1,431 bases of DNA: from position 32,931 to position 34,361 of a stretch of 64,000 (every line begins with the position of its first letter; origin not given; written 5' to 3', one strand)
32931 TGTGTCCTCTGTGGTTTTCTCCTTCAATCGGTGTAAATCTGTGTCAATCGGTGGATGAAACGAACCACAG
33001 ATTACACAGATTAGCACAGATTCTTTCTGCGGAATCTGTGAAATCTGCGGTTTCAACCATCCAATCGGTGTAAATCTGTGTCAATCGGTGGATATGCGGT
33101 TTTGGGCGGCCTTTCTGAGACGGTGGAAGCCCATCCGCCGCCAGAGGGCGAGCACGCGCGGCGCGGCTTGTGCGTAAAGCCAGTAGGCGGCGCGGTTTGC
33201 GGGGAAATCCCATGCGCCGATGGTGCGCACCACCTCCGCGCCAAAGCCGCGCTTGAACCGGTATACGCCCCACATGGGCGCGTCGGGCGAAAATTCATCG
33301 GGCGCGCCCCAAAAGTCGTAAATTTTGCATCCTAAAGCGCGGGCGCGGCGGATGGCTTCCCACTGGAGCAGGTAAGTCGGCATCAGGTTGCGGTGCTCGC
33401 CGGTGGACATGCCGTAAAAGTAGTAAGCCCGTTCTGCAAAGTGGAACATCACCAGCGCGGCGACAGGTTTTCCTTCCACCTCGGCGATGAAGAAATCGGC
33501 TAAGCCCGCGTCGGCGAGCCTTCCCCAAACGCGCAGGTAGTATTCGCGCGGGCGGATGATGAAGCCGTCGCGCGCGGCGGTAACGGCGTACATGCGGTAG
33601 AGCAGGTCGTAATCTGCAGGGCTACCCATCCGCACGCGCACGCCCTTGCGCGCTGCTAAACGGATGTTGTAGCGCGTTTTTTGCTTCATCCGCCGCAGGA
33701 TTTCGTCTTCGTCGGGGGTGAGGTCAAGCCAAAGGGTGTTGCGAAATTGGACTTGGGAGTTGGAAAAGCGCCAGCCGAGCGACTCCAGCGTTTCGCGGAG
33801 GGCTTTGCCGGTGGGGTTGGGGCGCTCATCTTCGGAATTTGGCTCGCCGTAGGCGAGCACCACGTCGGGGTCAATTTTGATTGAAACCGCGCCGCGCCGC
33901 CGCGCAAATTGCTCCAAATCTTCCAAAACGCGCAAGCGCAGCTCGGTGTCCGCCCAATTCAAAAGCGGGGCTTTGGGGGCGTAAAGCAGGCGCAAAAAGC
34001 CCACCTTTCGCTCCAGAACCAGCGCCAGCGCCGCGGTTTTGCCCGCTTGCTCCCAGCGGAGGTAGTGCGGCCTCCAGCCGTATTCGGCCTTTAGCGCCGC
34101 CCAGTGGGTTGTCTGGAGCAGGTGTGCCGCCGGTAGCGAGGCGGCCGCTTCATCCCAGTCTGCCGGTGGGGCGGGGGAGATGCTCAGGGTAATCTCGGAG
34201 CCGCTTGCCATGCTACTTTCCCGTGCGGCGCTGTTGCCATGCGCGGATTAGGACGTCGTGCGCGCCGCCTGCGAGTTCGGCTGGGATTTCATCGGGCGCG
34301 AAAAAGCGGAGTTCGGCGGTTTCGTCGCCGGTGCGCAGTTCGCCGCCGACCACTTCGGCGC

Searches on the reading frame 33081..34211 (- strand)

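Call 17: search_protein_families(library=pfam, proteins=[window:33081-34211:-])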
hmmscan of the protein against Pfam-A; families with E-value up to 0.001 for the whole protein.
window:33081-34211:- (376 aa): 2 families
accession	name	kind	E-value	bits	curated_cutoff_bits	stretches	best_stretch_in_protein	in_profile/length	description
PF02388.22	FemAB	-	1.5e-57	195.7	24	2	25-245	12-238/406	FemAB family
PF13480.13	Acetyltransf_6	-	7.9e-20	71.9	22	1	175-307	3-141/143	Acetyltransferase (GNAT) domain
